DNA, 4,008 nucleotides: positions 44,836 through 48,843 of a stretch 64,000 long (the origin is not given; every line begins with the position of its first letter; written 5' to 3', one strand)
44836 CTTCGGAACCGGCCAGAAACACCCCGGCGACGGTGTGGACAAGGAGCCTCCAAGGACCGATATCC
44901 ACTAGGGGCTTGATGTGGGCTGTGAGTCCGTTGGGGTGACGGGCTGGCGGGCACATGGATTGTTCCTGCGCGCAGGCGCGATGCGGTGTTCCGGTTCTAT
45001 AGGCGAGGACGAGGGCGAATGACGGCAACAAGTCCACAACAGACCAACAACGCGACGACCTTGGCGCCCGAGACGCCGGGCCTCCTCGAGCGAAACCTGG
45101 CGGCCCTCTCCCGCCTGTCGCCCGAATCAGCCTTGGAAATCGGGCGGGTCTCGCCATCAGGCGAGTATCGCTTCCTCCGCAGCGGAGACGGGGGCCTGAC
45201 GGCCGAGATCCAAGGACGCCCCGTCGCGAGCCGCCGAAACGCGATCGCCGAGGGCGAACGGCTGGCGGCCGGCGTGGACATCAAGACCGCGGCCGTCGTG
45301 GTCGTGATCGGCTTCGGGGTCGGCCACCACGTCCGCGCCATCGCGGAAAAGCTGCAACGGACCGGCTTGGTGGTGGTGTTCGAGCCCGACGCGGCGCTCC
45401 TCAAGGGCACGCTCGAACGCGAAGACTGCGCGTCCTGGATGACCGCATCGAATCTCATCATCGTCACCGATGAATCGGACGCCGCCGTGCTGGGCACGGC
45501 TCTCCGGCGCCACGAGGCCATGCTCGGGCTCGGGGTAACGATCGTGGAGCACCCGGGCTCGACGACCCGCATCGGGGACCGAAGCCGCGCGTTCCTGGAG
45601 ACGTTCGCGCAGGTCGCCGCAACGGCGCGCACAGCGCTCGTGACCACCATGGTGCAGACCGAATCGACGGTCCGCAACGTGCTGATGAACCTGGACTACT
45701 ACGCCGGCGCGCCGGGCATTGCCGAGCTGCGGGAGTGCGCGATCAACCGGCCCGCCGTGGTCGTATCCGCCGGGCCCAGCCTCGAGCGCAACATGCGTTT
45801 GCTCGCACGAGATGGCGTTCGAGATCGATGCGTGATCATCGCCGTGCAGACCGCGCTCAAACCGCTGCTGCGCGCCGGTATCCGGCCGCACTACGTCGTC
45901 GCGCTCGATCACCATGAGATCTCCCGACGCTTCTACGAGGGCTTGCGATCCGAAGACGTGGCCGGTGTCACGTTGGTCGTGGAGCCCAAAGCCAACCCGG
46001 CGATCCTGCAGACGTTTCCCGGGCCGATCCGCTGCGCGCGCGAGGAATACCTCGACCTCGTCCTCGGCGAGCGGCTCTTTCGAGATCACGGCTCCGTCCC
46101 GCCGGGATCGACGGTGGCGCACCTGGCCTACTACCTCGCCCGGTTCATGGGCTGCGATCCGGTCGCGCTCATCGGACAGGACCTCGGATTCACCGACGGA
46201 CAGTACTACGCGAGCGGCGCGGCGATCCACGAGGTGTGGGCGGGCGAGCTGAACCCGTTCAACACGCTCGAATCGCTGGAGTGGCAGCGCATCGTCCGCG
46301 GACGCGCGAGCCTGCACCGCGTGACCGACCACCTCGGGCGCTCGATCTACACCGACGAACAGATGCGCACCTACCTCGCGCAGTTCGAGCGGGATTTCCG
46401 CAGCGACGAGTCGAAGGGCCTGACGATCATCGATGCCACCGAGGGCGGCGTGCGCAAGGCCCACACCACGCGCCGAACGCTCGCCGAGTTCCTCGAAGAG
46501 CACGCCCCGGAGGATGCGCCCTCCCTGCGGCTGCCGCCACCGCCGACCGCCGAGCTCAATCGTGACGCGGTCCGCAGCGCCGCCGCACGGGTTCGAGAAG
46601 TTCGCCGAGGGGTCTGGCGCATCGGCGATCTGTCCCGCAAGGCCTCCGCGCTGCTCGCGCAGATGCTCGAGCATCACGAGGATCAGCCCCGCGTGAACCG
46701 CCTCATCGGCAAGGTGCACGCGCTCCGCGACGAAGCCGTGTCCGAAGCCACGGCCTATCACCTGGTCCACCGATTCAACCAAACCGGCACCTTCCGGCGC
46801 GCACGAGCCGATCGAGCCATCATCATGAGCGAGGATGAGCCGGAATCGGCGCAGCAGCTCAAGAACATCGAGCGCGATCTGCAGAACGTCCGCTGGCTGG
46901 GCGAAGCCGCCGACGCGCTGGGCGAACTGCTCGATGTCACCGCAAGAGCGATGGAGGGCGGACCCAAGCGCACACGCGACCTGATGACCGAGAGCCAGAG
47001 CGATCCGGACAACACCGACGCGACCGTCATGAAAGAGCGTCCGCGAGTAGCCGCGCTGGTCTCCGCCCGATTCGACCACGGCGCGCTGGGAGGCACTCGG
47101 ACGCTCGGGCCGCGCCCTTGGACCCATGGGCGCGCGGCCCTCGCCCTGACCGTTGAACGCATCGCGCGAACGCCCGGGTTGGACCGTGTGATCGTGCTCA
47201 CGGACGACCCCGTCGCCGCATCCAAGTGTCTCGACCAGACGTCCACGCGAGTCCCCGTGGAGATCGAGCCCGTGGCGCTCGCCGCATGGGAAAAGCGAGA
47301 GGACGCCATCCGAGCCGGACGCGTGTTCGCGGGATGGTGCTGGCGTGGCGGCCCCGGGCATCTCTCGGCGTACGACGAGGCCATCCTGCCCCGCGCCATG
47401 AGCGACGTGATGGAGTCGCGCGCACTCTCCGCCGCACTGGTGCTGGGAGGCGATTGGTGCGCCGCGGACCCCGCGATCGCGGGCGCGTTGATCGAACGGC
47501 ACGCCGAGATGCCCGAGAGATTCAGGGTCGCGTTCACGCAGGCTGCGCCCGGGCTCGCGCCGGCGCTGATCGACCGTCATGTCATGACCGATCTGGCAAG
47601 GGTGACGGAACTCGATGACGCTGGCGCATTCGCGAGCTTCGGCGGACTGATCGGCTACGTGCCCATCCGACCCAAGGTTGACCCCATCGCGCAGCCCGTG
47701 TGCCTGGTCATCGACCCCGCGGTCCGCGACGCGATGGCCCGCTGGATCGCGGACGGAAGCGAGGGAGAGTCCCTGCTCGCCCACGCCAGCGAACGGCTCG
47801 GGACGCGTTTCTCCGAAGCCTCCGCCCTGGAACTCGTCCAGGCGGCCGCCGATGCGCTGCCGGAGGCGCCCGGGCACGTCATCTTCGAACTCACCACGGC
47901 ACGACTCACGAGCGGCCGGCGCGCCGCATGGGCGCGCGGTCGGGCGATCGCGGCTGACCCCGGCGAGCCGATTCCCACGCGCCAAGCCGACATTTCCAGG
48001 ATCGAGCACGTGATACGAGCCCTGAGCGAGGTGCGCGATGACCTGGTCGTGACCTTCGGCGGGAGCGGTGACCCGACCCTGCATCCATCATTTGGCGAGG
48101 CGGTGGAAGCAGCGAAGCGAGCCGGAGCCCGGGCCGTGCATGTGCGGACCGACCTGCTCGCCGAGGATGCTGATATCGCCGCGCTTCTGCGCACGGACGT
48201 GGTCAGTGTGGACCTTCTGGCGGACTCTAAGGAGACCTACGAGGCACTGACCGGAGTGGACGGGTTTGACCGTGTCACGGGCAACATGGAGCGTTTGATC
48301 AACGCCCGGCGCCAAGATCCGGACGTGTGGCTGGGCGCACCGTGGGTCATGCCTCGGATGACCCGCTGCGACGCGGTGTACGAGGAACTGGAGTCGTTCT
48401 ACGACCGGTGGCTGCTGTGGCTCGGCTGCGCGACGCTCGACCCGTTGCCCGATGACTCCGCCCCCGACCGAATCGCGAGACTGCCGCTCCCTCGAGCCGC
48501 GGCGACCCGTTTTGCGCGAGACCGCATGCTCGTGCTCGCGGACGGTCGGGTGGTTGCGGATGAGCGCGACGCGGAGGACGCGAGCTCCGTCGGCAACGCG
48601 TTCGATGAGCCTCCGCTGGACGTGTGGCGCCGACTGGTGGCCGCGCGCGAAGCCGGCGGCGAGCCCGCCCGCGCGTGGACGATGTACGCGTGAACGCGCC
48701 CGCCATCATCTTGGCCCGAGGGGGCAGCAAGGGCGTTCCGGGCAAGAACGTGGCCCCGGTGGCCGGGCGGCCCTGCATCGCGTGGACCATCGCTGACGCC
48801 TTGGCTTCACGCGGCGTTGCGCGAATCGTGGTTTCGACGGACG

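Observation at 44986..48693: Giant Maf(DUF115)-cytidylyltransferase-like-'dead' radical-SAM/SPASM fusion heading a nonulosonic-acid cluster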

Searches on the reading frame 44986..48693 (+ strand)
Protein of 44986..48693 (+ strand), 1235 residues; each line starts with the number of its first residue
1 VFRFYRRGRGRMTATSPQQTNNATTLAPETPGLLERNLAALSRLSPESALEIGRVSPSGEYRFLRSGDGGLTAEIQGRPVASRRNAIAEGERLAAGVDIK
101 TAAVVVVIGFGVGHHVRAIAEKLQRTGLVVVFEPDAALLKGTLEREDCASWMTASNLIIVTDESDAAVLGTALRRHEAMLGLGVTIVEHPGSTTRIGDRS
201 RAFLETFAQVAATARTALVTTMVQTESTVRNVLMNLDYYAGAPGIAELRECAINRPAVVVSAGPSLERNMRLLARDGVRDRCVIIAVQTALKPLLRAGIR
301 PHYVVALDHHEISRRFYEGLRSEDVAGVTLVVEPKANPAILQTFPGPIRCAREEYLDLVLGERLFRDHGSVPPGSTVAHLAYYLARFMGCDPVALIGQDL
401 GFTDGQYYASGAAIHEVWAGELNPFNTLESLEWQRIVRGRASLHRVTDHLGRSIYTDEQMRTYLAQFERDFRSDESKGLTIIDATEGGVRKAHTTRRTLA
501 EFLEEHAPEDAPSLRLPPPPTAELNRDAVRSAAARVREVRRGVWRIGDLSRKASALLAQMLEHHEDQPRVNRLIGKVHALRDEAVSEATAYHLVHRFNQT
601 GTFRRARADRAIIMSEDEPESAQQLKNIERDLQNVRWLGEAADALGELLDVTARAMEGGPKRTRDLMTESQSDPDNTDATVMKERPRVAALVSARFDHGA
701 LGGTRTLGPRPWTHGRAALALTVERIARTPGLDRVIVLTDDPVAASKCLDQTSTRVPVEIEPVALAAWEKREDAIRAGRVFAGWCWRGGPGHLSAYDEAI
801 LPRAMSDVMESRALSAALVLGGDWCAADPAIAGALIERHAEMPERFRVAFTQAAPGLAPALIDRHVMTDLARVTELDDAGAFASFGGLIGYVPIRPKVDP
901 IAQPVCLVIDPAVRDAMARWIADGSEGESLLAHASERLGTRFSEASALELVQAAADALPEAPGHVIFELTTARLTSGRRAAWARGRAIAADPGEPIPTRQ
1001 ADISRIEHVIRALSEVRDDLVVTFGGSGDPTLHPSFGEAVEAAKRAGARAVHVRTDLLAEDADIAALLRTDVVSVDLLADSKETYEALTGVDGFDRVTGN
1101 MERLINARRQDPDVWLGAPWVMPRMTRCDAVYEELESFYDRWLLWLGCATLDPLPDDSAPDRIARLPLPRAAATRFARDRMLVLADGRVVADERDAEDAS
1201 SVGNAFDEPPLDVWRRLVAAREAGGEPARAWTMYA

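Call 4: search_protein_families(library=pfam, proteins=[window:44986-48693:+], max_evalue=0.1)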
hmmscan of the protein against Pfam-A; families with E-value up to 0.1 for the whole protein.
window:44986-48693:+ (1235 aa): 3 families
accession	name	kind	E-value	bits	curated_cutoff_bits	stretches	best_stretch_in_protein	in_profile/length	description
PF01973.23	MptE-like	-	7.5e-36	123.9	34.6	1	231-404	2-170/171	6-hydroxymethylpterin diphosphokinase MptE-like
PF04055.27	Radical_SAM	-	2.3e-05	25.1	29.5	1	997-1108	24-140/166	Radical SAM superfamily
PF20157.4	Maf_flag10_N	-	0.048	13.6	23.5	0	100-135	110-144/228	Glycosyltransferase Maf N-terminal domain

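Call 5: search_protein_families(library=ncbifam, proteins=[window:44986-48693:+], max_evalue=0.1)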
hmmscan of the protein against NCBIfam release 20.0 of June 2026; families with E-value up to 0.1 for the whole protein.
window:44986-48693:+ (1235 aa): 5 families
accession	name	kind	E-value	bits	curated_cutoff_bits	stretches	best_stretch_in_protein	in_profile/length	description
TIGR04321.1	spiroSPASM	subfamily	2.1e-15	56.4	250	1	999-1217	261-483/510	spiro-SPASM protein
NF050051.1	FlagModPseD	domain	2.5e-15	56.1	670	1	252-505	225-464/640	flagellin modification protein PseD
TIGR04317.1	W_rSAM_matur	equivalog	0.00032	19.9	380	1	1006-1110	38-142/349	tungsten cofactor oxidoreductase radical SAM maturase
NF040608.1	division_SteA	equivalog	0.0058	15.6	150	1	196-313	105-222/369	putative cytokinetic ring protein SteA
NF041658.1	ornithlipidmtase_OlsG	equivalog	0.024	14.4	350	1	95-141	34-80/191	ornithine lipid N-methyltransferase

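Call 6: find_homologous_proteins(query=window:44986-48690:+, max_evalue=0.00001)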
Query window:44986-48690:+ (1235 aa): 1343 proteins with E <= 0.00001 among 8000 candidates; the best 120 are listed.
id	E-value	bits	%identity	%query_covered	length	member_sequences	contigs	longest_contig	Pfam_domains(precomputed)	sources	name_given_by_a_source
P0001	0.0e+0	2724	100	99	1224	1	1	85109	PF01973.24,PF04055.28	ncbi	-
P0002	0.0e+0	1835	68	99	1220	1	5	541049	PF01973.24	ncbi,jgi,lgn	-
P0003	0.0e+0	1822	68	99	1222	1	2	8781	PF01973.24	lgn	-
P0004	0.0e+0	1804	67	98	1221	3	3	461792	PF01973.24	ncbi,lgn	-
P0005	0.0e+0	1256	54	95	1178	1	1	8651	PF01973.24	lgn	-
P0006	0.0e+0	1250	53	95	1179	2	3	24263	PF01973.24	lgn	-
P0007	0.0e+0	1203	51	98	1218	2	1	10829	PF01973.24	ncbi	-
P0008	0.0e+0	1193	51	94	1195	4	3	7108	PF01973.24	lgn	-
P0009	0.0e+0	1167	51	94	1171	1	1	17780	PF01973.24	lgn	-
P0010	0.0e+0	1167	51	94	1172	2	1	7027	PF01973.24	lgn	-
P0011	0.0e+0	1166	50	96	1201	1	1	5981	PF01973.24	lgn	-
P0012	0.0e+0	1143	50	96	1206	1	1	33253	PF01973.24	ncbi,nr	ncbi:MAG: DUF115 domain-containing protein [Phycisphaerales bacterium]|nr:MAG: DUF115 domain-contain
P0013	0.0e+0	1127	47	97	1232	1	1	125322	PF01973.24,PF20157.5,PF04055.28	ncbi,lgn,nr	ncbi:MAG: DUF115 domain-containing protein [Phycisphaeraceae bacterium]|nr:MAG: DUF115 domain-contai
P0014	0.0e+0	1119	49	96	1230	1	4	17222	PF01973.24,PF04055.28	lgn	-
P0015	0.0e+0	1117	48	97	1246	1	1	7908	PF01973.24,PF04055.28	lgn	-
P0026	0.0e+0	1078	46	97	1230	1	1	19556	PF01973.24,PF20157.5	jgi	-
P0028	0.0e+0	1074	48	97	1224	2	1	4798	PF01973.24,PF20157.5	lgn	-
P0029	0.0e+0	1069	47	98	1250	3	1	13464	PF01973.24,PF20157.5,PF04055.28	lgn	-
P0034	0.0e+0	1062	46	98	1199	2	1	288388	PF01973.24,PF20157.5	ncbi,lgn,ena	-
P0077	0.0e+0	1020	45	97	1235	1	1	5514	PF01973.24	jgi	jgi:hypothetical protein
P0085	0.0e+0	1017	47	93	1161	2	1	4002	PF01973.24,PF20157.5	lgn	-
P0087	0.0e+0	1015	45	96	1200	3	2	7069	PF01973.24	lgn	-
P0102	3.1e-295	1001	46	93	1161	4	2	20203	PF01973.24,PF20157.5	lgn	-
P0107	2.1e-294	998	45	97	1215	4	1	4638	PF01973.24,PF20157.5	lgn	-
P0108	4.7e-294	997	45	97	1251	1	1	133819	PF01973.24,PF20157.5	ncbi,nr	ncbi:MAG: DUF115 domain-containing protein [Phycisphaerales bacterium]|nr:DUF115 domain-containing p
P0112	1.4e-293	995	45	97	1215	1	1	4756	PF01973.24,PF20157.5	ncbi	-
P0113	1.7e-293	995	43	97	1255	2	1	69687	PF01973.24,PF20157.5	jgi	jgi:hypothetical protein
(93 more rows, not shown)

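Call 20: find_encoding_contigs(protein=P0001, flank=10000, max_places=3)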
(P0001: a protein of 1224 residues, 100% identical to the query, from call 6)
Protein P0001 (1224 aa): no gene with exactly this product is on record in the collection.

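Call 21: find_encoding_contigs(protein=P0013, flank=10000, max_places=3)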
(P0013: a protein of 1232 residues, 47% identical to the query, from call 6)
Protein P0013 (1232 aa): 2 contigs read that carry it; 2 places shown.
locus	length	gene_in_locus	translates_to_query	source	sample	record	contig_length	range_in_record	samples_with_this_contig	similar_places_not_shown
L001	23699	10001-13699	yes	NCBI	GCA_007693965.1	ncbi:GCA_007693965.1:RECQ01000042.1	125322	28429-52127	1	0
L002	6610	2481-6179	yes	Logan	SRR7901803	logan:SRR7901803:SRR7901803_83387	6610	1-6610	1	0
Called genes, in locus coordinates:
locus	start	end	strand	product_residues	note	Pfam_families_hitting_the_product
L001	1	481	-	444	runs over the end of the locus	-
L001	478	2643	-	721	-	PF11104:PilM_2, PF14450:FtsA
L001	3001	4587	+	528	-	PF21710:Spt6_S1 (faint), PF00575:S1, PF23459:S1_RRP5 (weak), PF00575:S1, PF23459:S1_RRP5 (weak)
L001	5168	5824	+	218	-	-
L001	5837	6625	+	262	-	-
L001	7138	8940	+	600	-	PF03485:Arg_tRNA_synt_N, PF00750:tRNA-synt_1d, PF05746:DALR_1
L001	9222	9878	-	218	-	-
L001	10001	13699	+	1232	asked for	PF20157:Maf_flag10_N (weak), PF01973:MptE-like, PF04055:Radical_SAM (weak)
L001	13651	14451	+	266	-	PF02348:CTP_transf_3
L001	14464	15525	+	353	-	PF03102:NeuB, PF08666:SAF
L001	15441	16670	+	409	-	PF02350:Epimerase_2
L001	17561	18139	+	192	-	PF02542:YgbB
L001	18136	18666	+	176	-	PF13328:HD_4, PF01966:HD (weak)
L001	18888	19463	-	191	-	-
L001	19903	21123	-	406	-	PF00675:Peptidase_M16, PF05193:Peptidase_M16_C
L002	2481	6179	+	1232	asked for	PF20157:Maf_flag10_N (weak), PF01973:MptE-like, PF04055:Radical_SAM (weak)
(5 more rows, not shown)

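Call 83: predict_structure(alignment_id=A3)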
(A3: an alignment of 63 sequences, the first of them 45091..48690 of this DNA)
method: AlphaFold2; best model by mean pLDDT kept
length: 1200 residues; sequences in the alignment: 63
mean_pLDDT: 92.4   pTM: 0.88
mean pLDDT of the five models: 92.4, 90.9, 90.4, 88.7, 88.3
residues with pLDDT >= 90: 971; 70-90: 193; 50-70: 28; < 50: 8
segments of 3 or more residues with pLDDT < 50: 641-645
pLDDT, mean of each block of 10 residues (from residue 1): 95 94 92 95 92 95 94 96 95 96 96 95 95 90 93 93 95 91 87 95 97 97 89 90 97 93 95 88 93 96 95 96 94 90 95 98 79 81 93 94 89 82 89 93 94 86 95 96 94 97 97 97 95 94 97 96 93 90 88 95 95 96 87 54 59 98 92 94 96 98 98 93 97 90 94 93 96 98 98 98 93 96 98 94 86 92 91 93 93 95 95 97 93 95 89 67 91 98 95 95 97 97 93 96 97 95 96 79 89 92 95 93 76 91 95 93 91 98 94 73
secondary structure, 60 per line:
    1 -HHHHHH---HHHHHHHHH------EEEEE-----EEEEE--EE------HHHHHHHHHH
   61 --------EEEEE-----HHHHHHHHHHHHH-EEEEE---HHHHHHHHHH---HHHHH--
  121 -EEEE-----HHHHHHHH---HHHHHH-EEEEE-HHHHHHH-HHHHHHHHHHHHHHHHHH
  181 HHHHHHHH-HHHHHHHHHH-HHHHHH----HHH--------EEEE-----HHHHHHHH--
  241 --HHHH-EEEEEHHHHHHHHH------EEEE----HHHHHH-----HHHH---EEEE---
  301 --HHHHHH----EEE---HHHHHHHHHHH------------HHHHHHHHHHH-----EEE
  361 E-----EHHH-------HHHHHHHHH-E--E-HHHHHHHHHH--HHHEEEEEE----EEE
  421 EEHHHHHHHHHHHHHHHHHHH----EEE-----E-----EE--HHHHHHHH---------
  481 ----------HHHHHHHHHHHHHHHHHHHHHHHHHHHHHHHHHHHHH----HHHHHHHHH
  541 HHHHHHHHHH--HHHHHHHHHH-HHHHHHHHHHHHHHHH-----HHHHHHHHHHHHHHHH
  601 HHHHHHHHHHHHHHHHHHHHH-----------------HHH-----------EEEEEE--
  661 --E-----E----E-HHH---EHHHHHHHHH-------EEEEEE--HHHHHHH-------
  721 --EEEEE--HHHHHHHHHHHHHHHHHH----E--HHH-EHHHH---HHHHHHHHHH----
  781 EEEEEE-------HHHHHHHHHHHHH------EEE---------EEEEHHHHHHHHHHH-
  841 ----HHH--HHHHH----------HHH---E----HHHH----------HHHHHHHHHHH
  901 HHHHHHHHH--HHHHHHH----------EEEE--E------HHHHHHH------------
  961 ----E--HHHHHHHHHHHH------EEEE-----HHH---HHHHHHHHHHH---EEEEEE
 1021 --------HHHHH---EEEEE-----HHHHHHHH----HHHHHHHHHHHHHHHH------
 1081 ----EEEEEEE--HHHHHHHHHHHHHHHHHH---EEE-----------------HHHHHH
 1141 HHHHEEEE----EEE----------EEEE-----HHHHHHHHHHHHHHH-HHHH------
elements in order (helices of 4 or more, strands of 3 or more residues): H2-7 H11-19 E26-30 E36-40 H51-60 E69-73 H79-91 E93-97 H101-110 H114-118 E122-125 H131-138 H142-147 E149-153 H155-161 H163-188 H190-199 H201-206 E222-225 H231-238 H243-246 E248-252 H253-261 E268-271 H276-281 H287-290 E294-297 H303-308 E313-315 H319-329 H342-352 E358-361 H378-386 H393-402 E408-413 E418-422 H423-441 E446-448 H464-471 H491-527 H532-550 H553-562 H564-579 H585-621 E653-658 H683-691 E699-704 H707-713 E723-727 H730-747 H760-763 H767-776 E781-786 H794-806 E813-815 E825-828 H829-839 H850-854 H876-879 H890-909 H912-918 E929-932 H942-948 H968-979 E986-989 H1001-1011 E1015-1020 H1029-1033 E1037-1041 H1047-1054 H1059-1074 E1085-1091 H1094-1111 E1115-1117 H1135-1144 E1145-1148 E1153-1155 E1166-1169 H1175-1189 H1191-1194

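Call 85: fold_search(model_id=the predicted structure, library=pdb)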
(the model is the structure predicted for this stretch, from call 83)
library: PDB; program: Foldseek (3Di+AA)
matches with E <= 10: 1285; with E <= 0.001: 12
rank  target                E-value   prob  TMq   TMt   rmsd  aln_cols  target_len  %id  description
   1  5mu5                  2.4e-17  1.00  0.28  0.47  11.1       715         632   16  Structure of MAf glycosyltransferase from Magnetospirillum magneticum AMB-1 (released 2017-11-15)
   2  5v1q_B                8.3e-06  1.00  0.17  0.44   6.9       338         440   12  Crystal structure of Streptococcus suis SuiB (released 2017-08-30)
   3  7tol                  4.2e-05  1.00  0.14  0.33   6.6       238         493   11  X-ray crystal structure of glycerol dibiphytanyl glycerol tetraether - macrocyclic archaeol synthase (GDGT-MAS) from Met (released 2022-08-31)
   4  6oew_A                8.2e-05  1.00  0.14  0.65   6.2       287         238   14  Structure of a Cytidylyltransferase from Leptospira borgpetersenii serovar Hardjo-bovis (strain JB197) (released 2019-04-17)
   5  7tom                  9.0e-05  1.00  0.14  0.31   3.4       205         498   11  X-ray crystal structure of glycerol dibiphytanyl glycerol tetraether - macrocyclic archaeol synthase (GDGT-MAS) from Met (released 2022-08-31)
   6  4m7t                  2.8e-04  1.00  0.14  0.55   5.7       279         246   12  Crystal structure of BtrN in complex with AdoMet and 2-DOIA (released 2013-10-02)
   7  6oew_B                4.0e-04  1.00  0.15  0.66   6.3       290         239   14  Structure of a Cytidylyltransferase from Leptospira borgpetersenii serovar Hardjo-bovis (strain JB197) (released 2019-04-17)
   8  9hmy                  4.0e-04  0.99  0.10  0.28  15.5       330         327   15  Structure of Mycobacterium tuberculosis SteA (Rv1697), a cell division regulator (released 2025-07-30)
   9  8sbu_A                4.6e-04  1.00  0.13  0.23  13.9       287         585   16  Crystal structure of MBP fusion with HPPK from Methanocaldococcus jannaschii (released 2024-07-03)
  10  8sd5_C                6.1e-04  1.00  0.11  0.52   5.2       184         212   20  Crystal structure of HPPK from Methanocaldococcus jannaschii (released 2024-07-03)
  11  8sd5_B                6.4e-04  1.00  0.11  0.51   5.3       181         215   20  Crystal structure of HPPK from Methanocaldococcus jannaschii (released 2024-07-03)
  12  7wzv_B                9.3e-04  1.00  0.09  0.33   5.2       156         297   15  The structure of a Twitch Radical SAM Dehydrogenase SpeY (released 2022-12-28)
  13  2fb2_B                1.1e-03  1.00  0.13  0.44   3.0       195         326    9  Structure of the MoaA Arg17/266/268/Ala triple mutant (released 2006-05-09)
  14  1gqc_A                1.1e-03  1.00  0.11  0.49   5.5       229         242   14  THE STRUCTURE OF CMP:2-KETO-3-DEOXY-MANNO-OCTONIC ACID SYNTHETASE COMPLEXED WITH CMP-Kdo at 100K (released 2002-02-11)
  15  7x0b_B                1.5e-03  1.00  0.09  0.32   4.8       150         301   15  The structure of a Twitch Radical SAM Dehydrogenase SpeY (released 2022-12-28)
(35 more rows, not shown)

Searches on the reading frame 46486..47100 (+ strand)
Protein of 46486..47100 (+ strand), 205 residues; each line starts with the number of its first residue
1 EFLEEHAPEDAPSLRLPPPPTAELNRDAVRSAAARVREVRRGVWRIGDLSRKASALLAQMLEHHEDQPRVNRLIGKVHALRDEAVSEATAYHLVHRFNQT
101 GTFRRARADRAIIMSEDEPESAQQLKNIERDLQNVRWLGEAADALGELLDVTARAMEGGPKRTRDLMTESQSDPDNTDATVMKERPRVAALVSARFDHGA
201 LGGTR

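Call 14: search_protein_families(library=pfam, proteins=[window:46486-47100:+], max_evalue=10)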
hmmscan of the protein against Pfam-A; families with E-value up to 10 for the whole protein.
window:46486-47100:+ (205 aa): 1 family
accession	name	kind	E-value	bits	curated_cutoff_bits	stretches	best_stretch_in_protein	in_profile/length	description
PF02604.26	PhdYeFM_antitox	-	0.12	12.6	29.8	1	108-143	34-69/74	Antitoxin Phd_YefM, type II toxin-antitoxin system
